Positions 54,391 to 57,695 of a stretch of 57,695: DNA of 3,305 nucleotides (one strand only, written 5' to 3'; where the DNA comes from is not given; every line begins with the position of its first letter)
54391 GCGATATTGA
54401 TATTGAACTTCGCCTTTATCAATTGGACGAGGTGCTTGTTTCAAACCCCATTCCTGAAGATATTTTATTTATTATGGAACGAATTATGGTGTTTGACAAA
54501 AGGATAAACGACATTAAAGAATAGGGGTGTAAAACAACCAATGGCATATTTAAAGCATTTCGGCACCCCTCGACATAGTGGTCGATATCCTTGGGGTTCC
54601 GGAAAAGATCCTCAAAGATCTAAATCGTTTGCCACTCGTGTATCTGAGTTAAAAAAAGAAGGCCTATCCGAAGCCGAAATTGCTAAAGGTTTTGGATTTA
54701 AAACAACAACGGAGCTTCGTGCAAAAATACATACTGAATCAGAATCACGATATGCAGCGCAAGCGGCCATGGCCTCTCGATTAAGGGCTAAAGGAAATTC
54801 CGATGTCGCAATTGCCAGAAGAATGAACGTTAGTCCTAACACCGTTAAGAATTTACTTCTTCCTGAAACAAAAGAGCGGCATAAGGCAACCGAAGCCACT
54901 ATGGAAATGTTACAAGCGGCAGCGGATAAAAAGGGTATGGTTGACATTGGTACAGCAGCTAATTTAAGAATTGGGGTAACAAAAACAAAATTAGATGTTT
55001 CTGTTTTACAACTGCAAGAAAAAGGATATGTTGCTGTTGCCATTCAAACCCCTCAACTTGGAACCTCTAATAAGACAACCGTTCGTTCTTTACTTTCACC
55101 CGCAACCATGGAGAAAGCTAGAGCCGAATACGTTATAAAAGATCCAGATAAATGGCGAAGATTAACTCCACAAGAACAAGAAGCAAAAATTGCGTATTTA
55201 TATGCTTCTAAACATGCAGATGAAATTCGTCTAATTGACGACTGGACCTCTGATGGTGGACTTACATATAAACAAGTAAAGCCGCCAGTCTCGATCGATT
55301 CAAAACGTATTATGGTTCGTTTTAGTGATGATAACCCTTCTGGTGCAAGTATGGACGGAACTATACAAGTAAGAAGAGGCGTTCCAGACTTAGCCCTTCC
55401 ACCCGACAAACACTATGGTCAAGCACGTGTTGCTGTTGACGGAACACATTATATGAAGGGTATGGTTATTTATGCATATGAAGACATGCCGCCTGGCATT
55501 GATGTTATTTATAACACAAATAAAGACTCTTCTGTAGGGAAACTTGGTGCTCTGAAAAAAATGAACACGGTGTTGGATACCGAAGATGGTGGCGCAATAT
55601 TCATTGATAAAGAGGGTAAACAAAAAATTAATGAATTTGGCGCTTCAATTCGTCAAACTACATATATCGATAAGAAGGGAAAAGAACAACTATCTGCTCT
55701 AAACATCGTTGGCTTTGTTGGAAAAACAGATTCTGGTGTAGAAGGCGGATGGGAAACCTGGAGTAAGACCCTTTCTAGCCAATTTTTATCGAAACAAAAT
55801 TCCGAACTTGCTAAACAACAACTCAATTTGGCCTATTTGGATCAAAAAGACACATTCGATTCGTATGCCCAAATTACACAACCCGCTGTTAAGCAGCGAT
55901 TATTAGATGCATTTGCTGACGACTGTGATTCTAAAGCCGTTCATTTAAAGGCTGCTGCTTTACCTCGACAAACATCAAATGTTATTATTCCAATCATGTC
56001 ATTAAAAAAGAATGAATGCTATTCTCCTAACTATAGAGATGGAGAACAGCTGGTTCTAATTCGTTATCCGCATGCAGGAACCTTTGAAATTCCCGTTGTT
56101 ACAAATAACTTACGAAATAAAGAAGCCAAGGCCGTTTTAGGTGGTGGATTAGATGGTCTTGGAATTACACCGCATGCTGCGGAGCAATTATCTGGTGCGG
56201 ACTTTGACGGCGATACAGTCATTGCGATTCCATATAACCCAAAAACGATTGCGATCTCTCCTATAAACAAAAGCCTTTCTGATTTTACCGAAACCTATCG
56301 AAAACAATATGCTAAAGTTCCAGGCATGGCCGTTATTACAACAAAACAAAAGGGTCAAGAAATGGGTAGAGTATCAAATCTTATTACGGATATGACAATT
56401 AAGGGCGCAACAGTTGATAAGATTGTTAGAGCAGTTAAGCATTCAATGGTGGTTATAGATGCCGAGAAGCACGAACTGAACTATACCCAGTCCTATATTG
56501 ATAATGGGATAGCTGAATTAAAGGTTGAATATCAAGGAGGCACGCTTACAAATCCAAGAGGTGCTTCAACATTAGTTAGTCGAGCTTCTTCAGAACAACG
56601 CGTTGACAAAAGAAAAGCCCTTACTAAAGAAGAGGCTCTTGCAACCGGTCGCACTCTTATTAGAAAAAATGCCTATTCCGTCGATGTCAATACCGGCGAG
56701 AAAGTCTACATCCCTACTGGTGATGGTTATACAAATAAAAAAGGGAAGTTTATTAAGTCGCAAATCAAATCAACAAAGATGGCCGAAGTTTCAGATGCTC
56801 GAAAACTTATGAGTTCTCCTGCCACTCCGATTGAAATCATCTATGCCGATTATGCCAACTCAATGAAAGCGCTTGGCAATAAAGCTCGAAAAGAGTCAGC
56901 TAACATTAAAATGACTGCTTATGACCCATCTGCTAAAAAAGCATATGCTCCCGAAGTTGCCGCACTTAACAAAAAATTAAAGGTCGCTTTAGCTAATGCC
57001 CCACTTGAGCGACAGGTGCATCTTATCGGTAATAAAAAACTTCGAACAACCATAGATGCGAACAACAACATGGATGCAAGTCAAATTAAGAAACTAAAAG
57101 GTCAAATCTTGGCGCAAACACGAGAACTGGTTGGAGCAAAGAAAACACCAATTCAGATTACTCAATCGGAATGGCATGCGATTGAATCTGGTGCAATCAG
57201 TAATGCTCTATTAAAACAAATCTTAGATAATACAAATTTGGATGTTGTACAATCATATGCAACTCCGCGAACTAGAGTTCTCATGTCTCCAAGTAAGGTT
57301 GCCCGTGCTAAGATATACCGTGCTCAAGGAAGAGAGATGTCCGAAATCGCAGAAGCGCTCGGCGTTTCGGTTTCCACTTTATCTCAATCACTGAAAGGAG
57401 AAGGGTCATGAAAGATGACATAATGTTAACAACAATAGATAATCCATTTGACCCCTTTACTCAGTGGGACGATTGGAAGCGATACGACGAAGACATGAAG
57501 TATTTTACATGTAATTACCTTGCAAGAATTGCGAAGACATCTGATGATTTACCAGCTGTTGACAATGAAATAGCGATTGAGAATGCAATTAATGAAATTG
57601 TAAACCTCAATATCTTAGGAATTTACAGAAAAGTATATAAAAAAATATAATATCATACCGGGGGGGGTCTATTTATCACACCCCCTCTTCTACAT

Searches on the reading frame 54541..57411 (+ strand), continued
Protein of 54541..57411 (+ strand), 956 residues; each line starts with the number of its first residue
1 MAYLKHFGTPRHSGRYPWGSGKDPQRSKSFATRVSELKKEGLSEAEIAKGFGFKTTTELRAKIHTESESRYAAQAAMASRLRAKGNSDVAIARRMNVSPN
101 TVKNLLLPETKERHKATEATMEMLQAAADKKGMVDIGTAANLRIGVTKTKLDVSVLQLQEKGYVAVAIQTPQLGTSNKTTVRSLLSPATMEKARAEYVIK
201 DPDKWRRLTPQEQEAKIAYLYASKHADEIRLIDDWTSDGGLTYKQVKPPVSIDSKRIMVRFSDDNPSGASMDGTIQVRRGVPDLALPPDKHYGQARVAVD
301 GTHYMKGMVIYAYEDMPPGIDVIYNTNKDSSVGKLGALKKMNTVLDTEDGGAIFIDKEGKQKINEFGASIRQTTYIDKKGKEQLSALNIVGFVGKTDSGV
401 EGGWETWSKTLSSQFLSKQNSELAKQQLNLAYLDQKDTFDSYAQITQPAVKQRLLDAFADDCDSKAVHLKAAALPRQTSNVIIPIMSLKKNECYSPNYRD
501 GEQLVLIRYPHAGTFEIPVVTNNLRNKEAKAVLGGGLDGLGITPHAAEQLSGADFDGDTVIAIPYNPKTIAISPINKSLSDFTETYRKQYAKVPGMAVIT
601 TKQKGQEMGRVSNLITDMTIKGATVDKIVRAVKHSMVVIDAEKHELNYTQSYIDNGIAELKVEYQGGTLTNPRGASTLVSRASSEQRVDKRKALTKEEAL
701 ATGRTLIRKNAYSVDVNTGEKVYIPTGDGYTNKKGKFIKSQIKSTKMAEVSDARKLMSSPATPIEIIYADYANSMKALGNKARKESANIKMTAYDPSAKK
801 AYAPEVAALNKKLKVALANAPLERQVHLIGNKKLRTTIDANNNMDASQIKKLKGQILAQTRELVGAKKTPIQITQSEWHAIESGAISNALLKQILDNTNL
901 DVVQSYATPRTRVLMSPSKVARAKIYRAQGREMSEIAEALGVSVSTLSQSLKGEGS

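Call 68: predict_structure(alignment_id=A2)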
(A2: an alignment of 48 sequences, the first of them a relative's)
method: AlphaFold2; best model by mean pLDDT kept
length: 956 residues; sequences in the alignment: 48
mean_pLDDT: 76.9   pTM: 0.56
mean pLDDT of the five models: 76.9, 76.5, 66.6, 65.8, 63.6
residues with pLDDT >= 90: 120; 70-90: 629; 50-70: 126; < 50: 81
segments of 3 or more residues with pLDDT < 50: 1-26, 234-246, 391-416, 470-475, 510-514, 954-956
pLDDT, mean of each block of 10 residues (from residue 1): 35 38 50 81 79 72 71 76 82 78 72 62 79 86 68 81 88 80 92 87 83 87 88 45 49 90 86 88 76 83 87 86 91 84 69 70 62 73 77 33 32 49 76 84 85 89 74 52 87 86 76 63 89 75 84 67 71 59 79 83 79 83 84 85 86 92 86 80 85 87 86 91 85 81 88 88 87 92 92 87 89 80 87 83 68 76 68 87 87 83 74 71 72 72 80 54
secondary structure, 60 per line:
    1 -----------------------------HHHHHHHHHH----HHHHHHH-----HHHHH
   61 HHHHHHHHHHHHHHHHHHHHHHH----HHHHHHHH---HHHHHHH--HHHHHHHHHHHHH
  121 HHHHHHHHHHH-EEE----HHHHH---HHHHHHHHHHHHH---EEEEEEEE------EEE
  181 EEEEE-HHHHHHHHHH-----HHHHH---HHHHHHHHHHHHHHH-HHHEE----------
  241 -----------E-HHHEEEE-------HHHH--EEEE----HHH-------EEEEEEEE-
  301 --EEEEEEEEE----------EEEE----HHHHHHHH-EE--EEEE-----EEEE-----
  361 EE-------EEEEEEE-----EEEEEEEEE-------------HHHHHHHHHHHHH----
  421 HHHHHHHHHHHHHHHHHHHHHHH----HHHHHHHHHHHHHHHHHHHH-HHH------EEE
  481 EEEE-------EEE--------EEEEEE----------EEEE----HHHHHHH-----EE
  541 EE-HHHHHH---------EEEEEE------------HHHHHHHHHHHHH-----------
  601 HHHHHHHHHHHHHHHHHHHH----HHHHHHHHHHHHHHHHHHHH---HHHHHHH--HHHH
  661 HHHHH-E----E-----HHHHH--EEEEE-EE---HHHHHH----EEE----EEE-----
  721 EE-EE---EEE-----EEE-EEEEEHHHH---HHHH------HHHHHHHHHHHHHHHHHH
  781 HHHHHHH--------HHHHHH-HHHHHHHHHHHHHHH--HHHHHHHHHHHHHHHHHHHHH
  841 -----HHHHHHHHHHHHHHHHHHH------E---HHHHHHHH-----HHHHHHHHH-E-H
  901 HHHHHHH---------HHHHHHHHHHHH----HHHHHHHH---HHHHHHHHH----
elements in order (helices of 4 or more, strands of 3 or more residues): H30-39 H44-50 H56-83 H88-95 H99-105 H108-131 E133-135 H140-144 H148-160 E164-171 E178-185 H187-196 H202-206 H210-224 E257-260 H268-271 E274-277 E292-299 E303-311 E322-325 H330-337 E343-346 E352-355 E370-376 E382-390 H404-416 H421-443 H448-467 E478-484 E492-494 E503-508 E519-522 H527-533 E539-542 H544-549 E559-564 H577-589 H601-620 H625-644 H648-654 H657-665 H678-682 E685-689 H696-701 E706-708 E713-715 E729-731 E737-739 E741-745 H746-749 H753-756 H763-787 H796-801 H803-817 H820-840 H846-864 H875-882 H888-896 H900-907 H917-928 H933-940 H944-952

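Call 70: fold_search(model_id=the predicted structure, library=pdb)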
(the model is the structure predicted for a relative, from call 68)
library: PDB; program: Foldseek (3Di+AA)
matches with E <= 10: 189; with E <= 0.001: 1
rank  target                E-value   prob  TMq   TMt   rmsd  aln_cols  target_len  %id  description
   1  7y7s_B                1.3e-05  1.00  0.23  0.24  23.2       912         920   12  QDE-1 in complex with DNA template, RNA primer and AMPNPP (released 2022-09-28)
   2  8qti_D                3.1e-02  0.38  0.08  0.06  23.8       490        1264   13  Mycobacterium smegnatis RNAP open promoter complex with SigmaA and RbpA (released 2024-10-02)
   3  8dy7_D                4.5e-02  0.41  0.09  0.07  23.7       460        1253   12  Streptomyces venezuelae RNAP transcription open promoter complex with WhiA and WhiB transcription factors (released 2023-03-01)
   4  7ae1_A                4.5e-02  0.30  0.08  0.06  22.3       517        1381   12  Cryo-EM structure of human RNA Polymerase III elongation complex 1 (released 2021-02-03)
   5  8cro_A                4.5e-02  0.25  0.08  0.08  25.9       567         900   11  Cryo-EM structure of Pyrococcus furiosus transcription elongation complex (released 2024-04-17)
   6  7p5x_AD               4.9e-02  0.23  0.08  0.06  24.2       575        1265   12  Mycobacterial RNAP with transcriptional activator PafBC (released 2021-12-22)
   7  5zx2_D                5.6e-02  0.35  0.09  0.07  23.8       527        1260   11  Mycobacterium tuberculosis RNA polymerase transcription initiation complex with ECF sigma factor sigma H and 7nt RNA (released 2019-03-20)
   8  1i3q_A                6.4e-02  0.30  0.09  0.06  27.9       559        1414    9  RNA POLYMERASE II CRYSTAL FORM I AT 3.1 A RESOLUTION (released 2001-04-25)
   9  7fji_A                7.6e-02  0.23  0.08  0.06  22.3       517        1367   12  human Pol III elongation complex (released 2021-10-27)
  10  8oki_A                9.2e-02  0.23  0.09  0.09  25.9       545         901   11  Cryo-EM structure of Pyrococcus furiosus transcription elongation complex bound to Spt4/5 (released 2024-04-24)
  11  7okx_A                1.3e-01  0.18  0.07  0.05  25.8       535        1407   11  Structure of active transcription elongation complex Pol II-DSIF (SPT5-KOW5)-ELL2-EAF1 (composite structure) (released 2021-07-14)
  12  9ujk_D                1.7e-01  0.20  0.07  0.05  22.8       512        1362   10  CryoEM structure of the T.thermophilus transcription initiation complex in the presence of ATP (released 2025-10-22)
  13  7vba_A                1.9e-01  0.16  0.08  0.06  22.3       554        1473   11  Structure of the pre state human RNA Polymerase I Elongation Complex (released 2022-02-16)
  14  4qiw_I                2.0e-01  0.13  0.08  0.08  26.1       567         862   10  Crystal structure of euryarchaeal RNA polymerase from Thermococcus kodakarensis (released 2014-10-08)
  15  8rbx_A                2.2e-01  0.13  0.07  0.06  25.6       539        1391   11  Structure of Integrator-PP2A bound to a paused RNA polymerase II-DSIF-NELF-nucleosome complex (released 2024-02-07)
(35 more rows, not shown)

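Call 82: find_related_loci(query=A2, collection=genome_contigs, flank=10000)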
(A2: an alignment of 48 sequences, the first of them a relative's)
Query A2 (956 aa) in genome_contigs; peptide patterns used: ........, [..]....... (x = any residue, [..] = any of these).
526 stretches matched a pattern; 310 encode a relative of the query (tblastn E <= 1e-3); the best 80 are kept; 80 distinct loci.
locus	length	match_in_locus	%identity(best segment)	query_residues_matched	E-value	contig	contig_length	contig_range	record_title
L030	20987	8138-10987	75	1-955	0e+0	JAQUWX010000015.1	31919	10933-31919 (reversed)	MAG: Alphaproteobacteria bacterium isolate STD2_20 NODE_4897_length_31919_cov_30.685393_Sandtown_D2, whole genome shotgu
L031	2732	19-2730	74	1-906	0e+0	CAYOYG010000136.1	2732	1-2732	MAG TPA_asm: uncultured Eubacteriales bacterium isolate SRP220891_co1_4 genome assembly, contig: NODE_77929_length_2732_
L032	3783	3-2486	78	126-956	0e+0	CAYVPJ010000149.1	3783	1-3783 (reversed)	MAG TPA_asm: uncultured Oscillospiraceae bacterium isolate SRP192927_co6_234 genome assembly, contig: NODE_70499_length_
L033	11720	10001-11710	72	1-570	0e+0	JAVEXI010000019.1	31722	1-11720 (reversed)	MAG: Gudongella sp. isolate BF4_169 NODE_4054_length_31722_cov_5.744517_Biofilm4, whole genome shotgun sequence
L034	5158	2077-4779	48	1-951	0e+0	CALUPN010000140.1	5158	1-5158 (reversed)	MAG: Candidatus Gastranaerophilales bacterium isolate BRZ_FN__bin75 genome assembly, contig: BRZ_FN__NODE_20681_length_5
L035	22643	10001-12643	45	2-955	0e+0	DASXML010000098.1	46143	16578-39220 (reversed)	MAG TPA_asm: Scandinavium sp. isolate SMAG_U5327 k141_3574884, whole genome shotgun sequence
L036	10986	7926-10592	46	4-954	0e+0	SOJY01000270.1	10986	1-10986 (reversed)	MAG: Candidatus Bathyarchaeum sp. isolate E44_bin4 NODE_2594_length_10986_cov_6.969994, whole genome shotgun sequence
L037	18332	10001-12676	44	3-954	0e+0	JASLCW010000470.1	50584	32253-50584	MAG: Marmoricola sp. isolate SHSU_advanced.final.260 k67_24018334, whole genome shotgun sequence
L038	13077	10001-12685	43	4-951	0e+0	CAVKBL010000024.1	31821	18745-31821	Lachnospiraceae bacterium isolate H07689-L1_cleanbin_000014 genome assembly, contig: Spades_H07689-L1_contig_752, whole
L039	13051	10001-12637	43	2-953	0e+0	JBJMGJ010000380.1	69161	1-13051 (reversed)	MAG: Bryobacteraceae bacterium isolate H1_18_all_fractions_metab_conc_105_57_8 k255_5447249, whole genome shotgun sequen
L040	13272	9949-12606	44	4-951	0e+0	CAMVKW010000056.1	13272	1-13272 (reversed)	MAG TPA_asm: uncultured Lachnospiraceae bacterium isolate SRR8387721_bin.39_metaWRAP_v1.3_MAG genome assembly, contig: E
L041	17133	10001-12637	43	4-952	0e+0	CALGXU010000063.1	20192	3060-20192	MAG TPA_asm: uncultured Rothia sp. isolate ERR1474584_bin.55_CONCOCT_v1.1_MAG genome assembly, contig: ERZ651103.90, who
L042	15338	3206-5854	43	3-952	0e+0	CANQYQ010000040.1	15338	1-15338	MAG: uncultured Clostridia bacterium isolate Lapin-015__bin64 genome assembly, contig: Lapin-015__NODE_3707_length_15338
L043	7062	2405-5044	44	4-952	0e+0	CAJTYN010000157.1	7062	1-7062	MAG TPA_asm: uncultured Lachnospiraceae bacterium isolate MGBC119725 genome assembly, contig: MGBC119725.157, whole geno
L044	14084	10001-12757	42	4-953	0e+0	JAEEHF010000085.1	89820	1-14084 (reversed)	MAG: Bacillota bacterium isolate Tb.RUG.116 k141_7975136_flag=1_multi=11.0000_len=89820, whole genome shotgun sequence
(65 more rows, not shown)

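Call 108: fold_search(model_id=the predicted structure, library=viral)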
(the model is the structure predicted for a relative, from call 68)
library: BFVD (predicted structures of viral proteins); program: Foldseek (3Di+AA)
matches with E <= 10: 446; with E <= 0.001: 2
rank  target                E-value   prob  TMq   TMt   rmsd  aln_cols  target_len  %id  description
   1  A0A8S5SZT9            3.8e-06  1.00  0.25  0.23  17.6       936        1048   11  RNA dependent RNA polymerase [Podoviridae sp. ctxqo3]
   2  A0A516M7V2            5.6e-04  0.97  0.22  0.16  27.2      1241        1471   10  (no name in the UniProt tables at hand)
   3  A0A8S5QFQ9            1.1e-03  1.00  0.09  0.42   2.2        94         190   37  RNA-dependent RNA polymerase [Siphoviridae sp. ctEBu1]
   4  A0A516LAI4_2          3.1e-03  0.84  0.15  0.14  23.8       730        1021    9  (no name in the UniProt tables at hand)
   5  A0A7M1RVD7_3          3.3e-03  0.63  0.18  0.15  30.1      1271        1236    9  DNA helicase [uncultured phage cr118_1]
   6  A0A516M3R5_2          5.1e-03  0.94  0.21  0.15  26.3      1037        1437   10  (no name in the UniProt tables at hand)
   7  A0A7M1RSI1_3          5.6e-03  0.57  0.15  0.10  28.9      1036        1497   10  Uncharacterized protein [uncultured phage cr4_1]
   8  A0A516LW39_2          1.7e-02  0.60  0.18  0.16  26.0      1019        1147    9  (no name in the UniProt tables at hand)
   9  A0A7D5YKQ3            3.4e-02  0.97  0.08  0.13  18.4       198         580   15  (no name in the UniProt tables at hand)
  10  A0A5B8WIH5            3.7e-02  1.00  0.08  0.66   9.5        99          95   23  Helix-turn-helix DNA binding domain protein [Arthrobacter phage Qui]
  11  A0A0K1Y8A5            4.1e-02  0.21  0.08  0.10  32.1       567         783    9  (no name in the UniProt tables at hand)
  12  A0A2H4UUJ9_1          5.1e-02  0.44  0.09  0.10  26.8       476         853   11  DNA-directed RNA polymerase subunit [Bodo saltans virus]
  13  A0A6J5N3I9            7.7e-02  1.00  0.08  0.59   3.2       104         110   10  RlpA-like protein, double-psi beta-barrel domain containing protein [uncultured Caudovirales phage]
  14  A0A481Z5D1            9.2e-02  0.30  0.09  0.09  21.3       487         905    9  DNA-directed RNA polymerase subunit [Pithovirus LCPAC104]
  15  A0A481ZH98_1          9.6e-02  0.89  0.08  0.08  21.0       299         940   10  DNA-directed RNA polymerase subunit [Pithovirus LCPAC406]
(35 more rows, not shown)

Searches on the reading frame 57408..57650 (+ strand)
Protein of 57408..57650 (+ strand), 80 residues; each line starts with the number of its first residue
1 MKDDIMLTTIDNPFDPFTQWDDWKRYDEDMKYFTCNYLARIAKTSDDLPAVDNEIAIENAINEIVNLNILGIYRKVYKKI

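Call 8: search_protein_families(library=phrogs, proteins=[window:57408-57650:+], max_evalue=0.001)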
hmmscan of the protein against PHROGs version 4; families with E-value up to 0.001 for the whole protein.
window:57408-57650:+ (80 aa): 1 family
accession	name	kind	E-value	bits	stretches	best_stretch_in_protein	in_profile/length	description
phrog_4303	-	unknown function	4e-32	111.4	1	3-79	2-78/86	-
